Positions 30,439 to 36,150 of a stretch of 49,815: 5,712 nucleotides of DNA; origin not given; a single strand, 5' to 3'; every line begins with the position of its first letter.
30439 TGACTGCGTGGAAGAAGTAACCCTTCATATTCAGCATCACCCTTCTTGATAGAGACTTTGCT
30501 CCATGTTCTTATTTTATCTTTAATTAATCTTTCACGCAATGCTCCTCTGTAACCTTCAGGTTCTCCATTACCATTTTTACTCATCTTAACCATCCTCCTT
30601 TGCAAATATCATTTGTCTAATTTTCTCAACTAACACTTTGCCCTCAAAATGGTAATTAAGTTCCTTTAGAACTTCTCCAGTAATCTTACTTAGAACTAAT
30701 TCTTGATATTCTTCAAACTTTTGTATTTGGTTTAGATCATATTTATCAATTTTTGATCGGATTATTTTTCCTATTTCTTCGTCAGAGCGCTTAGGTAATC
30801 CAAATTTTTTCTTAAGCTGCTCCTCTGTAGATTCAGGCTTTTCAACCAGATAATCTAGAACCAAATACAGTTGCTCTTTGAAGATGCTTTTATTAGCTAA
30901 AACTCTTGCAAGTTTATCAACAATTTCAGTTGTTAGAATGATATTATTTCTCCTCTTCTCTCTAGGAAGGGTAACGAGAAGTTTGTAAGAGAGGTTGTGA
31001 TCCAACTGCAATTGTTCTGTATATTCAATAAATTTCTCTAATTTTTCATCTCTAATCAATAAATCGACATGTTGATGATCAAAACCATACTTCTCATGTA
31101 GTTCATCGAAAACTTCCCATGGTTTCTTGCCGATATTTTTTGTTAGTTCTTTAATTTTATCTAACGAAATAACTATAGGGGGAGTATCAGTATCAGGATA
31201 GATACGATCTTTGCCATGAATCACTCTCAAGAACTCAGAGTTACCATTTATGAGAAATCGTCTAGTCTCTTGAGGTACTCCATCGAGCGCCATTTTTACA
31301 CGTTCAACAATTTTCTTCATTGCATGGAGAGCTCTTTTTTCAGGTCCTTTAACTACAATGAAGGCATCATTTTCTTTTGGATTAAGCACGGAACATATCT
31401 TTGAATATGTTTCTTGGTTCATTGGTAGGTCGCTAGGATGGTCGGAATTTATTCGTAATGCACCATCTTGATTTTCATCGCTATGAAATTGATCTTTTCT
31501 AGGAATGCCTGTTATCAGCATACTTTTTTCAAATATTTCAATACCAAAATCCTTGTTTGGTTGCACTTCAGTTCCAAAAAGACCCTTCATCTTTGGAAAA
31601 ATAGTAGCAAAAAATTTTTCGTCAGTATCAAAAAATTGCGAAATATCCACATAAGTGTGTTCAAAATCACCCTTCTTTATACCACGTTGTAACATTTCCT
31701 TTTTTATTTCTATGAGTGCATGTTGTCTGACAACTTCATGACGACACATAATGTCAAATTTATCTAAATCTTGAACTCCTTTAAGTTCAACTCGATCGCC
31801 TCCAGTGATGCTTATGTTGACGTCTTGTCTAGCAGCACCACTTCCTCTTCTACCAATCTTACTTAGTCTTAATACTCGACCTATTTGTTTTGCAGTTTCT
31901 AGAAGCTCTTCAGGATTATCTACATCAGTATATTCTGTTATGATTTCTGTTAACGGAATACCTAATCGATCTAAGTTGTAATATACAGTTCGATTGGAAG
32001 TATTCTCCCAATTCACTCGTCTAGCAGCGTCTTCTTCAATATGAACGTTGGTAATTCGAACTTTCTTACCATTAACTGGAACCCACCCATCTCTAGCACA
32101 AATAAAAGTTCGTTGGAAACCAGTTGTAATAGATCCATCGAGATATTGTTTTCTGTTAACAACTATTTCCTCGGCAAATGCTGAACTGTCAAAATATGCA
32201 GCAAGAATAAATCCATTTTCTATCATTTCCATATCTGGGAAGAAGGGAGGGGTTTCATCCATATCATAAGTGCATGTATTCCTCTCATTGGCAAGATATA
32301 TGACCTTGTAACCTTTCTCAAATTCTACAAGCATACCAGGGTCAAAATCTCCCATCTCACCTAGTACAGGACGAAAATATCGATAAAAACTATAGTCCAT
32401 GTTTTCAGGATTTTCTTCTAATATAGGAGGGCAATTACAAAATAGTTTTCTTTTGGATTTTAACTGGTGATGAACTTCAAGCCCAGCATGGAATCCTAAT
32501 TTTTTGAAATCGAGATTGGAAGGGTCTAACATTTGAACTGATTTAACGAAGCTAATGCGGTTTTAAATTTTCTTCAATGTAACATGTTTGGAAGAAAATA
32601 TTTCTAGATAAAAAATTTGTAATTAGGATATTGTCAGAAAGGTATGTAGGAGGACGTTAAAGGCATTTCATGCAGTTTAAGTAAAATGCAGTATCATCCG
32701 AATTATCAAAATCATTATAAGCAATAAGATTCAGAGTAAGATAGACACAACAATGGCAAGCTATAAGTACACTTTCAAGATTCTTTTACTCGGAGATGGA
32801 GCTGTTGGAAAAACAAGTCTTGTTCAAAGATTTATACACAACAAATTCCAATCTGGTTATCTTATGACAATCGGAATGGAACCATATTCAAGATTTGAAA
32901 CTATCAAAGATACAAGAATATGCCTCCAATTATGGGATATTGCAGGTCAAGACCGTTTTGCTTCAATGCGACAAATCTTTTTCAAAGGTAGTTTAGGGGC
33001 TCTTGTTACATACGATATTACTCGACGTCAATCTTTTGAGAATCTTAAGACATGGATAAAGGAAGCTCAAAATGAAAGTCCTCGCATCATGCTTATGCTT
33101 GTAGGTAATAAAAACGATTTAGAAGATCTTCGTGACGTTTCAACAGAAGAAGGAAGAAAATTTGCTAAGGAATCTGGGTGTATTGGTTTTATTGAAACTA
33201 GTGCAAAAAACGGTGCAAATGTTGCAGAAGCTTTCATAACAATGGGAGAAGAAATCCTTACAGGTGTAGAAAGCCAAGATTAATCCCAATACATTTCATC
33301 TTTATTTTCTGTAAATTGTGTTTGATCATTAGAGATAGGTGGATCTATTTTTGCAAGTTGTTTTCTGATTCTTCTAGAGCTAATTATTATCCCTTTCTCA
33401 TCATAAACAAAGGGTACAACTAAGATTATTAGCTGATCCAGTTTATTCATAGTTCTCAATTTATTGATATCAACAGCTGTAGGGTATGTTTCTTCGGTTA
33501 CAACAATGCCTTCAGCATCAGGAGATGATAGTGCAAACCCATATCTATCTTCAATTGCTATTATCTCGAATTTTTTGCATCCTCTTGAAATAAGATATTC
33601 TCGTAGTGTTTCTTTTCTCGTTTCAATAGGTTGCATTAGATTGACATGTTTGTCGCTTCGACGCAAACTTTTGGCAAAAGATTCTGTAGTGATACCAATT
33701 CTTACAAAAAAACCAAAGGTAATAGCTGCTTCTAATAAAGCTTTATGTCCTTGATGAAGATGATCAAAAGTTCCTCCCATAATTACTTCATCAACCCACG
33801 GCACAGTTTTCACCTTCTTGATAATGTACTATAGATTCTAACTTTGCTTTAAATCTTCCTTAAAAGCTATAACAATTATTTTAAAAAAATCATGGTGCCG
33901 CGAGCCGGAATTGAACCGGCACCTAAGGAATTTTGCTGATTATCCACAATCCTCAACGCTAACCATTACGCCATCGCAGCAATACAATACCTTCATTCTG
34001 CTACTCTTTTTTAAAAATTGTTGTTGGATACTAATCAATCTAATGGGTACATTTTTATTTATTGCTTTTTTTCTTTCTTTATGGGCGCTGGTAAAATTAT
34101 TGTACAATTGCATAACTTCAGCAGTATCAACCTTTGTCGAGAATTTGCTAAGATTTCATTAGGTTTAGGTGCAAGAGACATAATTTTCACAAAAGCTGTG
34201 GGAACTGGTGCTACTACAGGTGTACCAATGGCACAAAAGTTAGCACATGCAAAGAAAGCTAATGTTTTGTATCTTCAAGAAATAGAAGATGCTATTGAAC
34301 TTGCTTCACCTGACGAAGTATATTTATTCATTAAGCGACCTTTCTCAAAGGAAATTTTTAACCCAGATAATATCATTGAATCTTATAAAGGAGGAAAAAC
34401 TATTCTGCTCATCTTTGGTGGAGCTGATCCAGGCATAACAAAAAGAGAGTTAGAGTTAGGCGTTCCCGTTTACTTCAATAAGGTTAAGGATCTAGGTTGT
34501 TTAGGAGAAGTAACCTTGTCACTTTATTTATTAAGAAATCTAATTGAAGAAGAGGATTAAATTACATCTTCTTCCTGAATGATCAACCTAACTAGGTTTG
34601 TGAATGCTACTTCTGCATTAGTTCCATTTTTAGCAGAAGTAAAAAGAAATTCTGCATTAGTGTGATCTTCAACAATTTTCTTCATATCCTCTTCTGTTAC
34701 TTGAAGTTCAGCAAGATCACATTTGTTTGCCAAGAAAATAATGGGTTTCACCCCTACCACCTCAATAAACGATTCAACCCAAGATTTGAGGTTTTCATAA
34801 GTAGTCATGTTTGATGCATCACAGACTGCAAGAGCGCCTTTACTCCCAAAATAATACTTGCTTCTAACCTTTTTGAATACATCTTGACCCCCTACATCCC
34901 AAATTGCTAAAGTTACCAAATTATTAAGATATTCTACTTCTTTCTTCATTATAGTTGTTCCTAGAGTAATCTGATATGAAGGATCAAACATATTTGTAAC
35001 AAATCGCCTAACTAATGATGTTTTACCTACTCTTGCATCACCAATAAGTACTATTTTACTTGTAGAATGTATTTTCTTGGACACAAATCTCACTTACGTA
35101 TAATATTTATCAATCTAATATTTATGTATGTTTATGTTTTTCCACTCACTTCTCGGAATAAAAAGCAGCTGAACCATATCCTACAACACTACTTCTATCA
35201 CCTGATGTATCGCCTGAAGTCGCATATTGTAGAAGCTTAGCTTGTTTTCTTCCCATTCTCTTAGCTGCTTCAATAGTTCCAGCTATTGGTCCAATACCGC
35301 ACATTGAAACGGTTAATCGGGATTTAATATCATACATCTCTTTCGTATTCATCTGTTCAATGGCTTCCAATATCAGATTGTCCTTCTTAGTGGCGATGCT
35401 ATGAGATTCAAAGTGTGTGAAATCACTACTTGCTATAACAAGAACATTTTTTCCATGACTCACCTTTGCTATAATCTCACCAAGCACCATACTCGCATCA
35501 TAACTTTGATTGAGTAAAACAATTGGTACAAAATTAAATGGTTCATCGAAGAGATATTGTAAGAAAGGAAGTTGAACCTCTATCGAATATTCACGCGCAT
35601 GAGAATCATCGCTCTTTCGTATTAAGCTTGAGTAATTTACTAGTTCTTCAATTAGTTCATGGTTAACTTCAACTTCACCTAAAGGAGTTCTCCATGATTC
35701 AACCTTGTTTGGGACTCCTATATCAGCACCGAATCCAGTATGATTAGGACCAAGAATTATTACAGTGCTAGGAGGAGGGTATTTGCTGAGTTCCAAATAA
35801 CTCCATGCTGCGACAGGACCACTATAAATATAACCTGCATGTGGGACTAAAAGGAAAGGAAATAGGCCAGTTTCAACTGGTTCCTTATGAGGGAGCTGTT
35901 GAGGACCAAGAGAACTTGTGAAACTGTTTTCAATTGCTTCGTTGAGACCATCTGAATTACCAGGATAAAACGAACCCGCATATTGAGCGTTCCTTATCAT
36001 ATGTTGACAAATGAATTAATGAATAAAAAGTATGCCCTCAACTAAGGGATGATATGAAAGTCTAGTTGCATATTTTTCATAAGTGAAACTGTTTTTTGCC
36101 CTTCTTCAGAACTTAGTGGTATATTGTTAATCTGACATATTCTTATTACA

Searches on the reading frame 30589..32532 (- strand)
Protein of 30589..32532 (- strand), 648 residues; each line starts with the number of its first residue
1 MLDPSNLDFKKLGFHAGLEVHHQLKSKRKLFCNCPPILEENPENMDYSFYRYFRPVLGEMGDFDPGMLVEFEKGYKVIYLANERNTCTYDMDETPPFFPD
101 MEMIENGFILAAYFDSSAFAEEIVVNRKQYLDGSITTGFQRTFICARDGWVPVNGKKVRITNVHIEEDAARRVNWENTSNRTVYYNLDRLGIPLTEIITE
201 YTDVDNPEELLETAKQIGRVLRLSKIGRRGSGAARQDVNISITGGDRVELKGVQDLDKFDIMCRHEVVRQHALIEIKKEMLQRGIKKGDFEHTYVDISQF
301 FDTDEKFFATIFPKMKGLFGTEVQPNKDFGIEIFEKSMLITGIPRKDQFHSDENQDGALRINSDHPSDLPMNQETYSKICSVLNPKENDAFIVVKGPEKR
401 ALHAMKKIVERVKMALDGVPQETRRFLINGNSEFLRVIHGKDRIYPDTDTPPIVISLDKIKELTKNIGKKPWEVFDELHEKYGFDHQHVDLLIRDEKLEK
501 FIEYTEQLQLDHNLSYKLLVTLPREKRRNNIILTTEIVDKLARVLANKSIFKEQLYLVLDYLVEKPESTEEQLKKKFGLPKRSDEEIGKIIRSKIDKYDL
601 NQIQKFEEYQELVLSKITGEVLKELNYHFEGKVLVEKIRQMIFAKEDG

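Call 13: search_protein_families(library=pfam, proteins=[window:30589-32532:-], max_evalue=0.001)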
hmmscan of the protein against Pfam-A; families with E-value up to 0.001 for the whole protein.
window:30589-32532:- (648 aa): 2 families
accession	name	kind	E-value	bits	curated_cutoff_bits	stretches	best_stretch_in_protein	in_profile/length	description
PF02934.20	GatB_N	-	1.7e-42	145.9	23.4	1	16-459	3-275/277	GatB/GatE catalytic domain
PF02637.23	GatB_Yqey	-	2.2e-06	28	27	1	528-641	35-147/148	GatB domain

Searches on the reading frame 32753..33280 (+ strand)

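Call 13: search_protein_families(library=pfam, proteins=[window:32753-33280:+], max_evalue=0.001)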
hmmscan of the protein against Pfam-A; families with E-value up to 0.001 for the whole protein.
window:32753-33280:+ (176 aa): 4 families
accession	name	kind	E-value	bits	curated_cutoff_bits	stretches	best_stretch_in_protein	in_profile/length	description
PF00071.28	Ras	-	1.4e-53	181.2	21.6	1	9-169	1-161/162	Ras family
PF08477.19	Roc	-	4.7e-32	111.2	27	1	9-122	1-119/119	Ras of Complex, Roc, domain of DAPkinase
PF00025.27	Arf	-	1e-10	41.8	22.3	1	5-135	12-137/174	ADP-ribosylation factor family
PF04670.18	Gtr1_RagA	-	2.5e-07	30.8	22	1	9-125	1-125/232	Gtr1/RagA G protein conserved region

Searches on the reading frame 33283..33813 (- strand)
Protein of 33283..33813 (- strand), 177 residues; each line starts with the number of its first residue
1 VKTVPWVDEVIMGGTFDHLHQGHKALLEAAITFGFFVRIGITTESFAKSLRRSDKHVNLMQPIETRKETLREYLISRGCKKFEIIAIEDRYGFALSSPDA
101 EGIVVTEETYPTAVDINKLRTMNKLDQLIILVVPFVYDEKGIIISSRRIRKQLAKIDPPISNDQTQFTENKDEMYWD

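Call 13: search_protein_families(library=pfam, proteins=[window:33283-33813:-], max_evalue=0.001)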
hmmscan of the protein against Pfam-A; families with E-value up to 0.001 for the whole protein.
window:33283-33813:- (177 aa): 1 family
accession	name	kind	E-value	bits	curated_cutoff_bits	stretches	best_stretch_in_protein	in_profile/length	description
PF01467.32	CTP_transf_like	-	5.4e-09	36.8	21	1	11-151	1-132/133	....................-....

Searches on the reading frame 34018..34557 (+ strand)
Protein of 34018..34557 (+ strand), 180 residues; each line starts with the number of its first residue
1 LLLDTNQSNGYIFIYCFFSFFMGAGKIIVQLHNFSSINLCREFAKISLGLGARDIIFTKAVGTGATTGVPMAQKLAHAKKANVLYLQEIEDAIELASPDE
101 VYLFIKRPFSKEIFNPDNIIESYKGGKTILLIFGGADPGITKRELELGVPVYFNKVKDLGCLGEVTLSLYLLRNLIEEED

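Call 13: search_protein_families(library=pfam, proteins=[window:34018-34557:+], max_evalue=0.001)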
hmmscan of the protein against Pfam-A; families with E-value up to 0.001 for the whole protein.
window:34018-34557:+ (180 aa): 1 family
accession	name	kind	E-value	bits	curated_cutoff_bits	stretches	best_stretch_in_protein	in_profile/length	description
PF09895.14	DUF2122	-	3.6e-21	76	25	1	62-170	1-105/106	RecB-family nuclease (DUF2122)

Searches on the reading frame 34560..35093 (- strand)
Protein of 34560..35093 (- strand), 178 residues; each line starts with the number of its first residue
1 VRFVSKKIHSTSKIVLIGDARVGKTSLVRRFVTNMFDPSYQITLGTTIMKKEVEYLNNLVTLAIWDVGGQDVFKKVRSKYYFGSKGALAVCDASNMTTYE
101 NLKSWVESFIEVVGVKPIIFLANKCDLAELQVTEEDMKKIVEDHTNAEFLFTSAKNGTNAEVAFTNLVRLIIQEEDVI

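Call 13: search_protein_families(library=pfam, proteins=[window:34560-35093:-], max_evalue=0.001)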
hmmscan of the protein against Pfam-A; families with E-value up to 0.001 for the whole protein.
window:34560-35093:- (178 aa): 6 families
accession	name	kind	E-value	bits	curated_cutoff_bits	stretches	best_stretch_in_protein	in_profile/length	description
PF00071.28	Ras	-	1.2e-37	129.4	21.6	1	13-172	1-161/162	Ras family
PF08477.19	Roc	-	1.7e-29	102.9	27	1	13-126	1-119/119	Ras of Complex, Roc, domain of DAPkinase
PF00025.27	Arf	-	5.7e-13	49.2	22.3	1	9-143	12-142/174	ADP-ribosylation factor family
PF04670.18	Gtr1_RagA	-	6.1e-09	36.1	22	1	13-142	1-138/232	Gtr1/RagA G protein conserved region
PF00009.33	GTP_EFTU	-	1.1e-07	32.1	26.5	1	44-169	53-184/188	Elongation factor Tu GTP binding domain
PF01926.29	MMR_HSR1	-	2.5e-05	24.8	21.9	1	13-124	1-113/113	50S ribosome-binding GTPase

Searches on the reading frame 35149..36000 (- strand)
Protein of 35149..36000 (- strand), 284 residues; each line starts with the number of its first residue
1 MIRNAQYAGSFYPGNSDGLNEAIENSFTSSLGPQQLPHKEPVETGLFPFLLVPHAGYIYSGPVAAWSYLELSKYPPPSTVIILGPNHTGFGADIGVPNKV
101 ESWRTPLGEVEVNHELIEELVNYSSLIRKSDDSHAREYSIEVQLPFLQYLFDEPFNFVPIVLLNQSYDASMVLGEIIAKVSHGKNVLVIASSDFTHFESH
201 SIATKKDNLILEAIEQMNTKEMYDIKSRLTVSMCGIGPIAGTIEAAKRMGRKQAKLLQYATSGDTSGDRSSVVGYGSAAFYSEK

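Call 13: search_protein_families(library=pfam, proteins=[window:35149-36000:-], max_evalue=0.001)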
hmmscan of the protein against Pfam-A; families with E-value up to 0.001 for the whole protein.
window:35149-36000:- (284 aa): 1 family
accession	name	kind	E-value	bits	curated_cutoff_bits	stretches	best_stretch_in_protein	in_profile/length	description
PF01875.22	Memo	-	5.5e-78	262.3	27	1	5-278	2-268/269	Memo-like protein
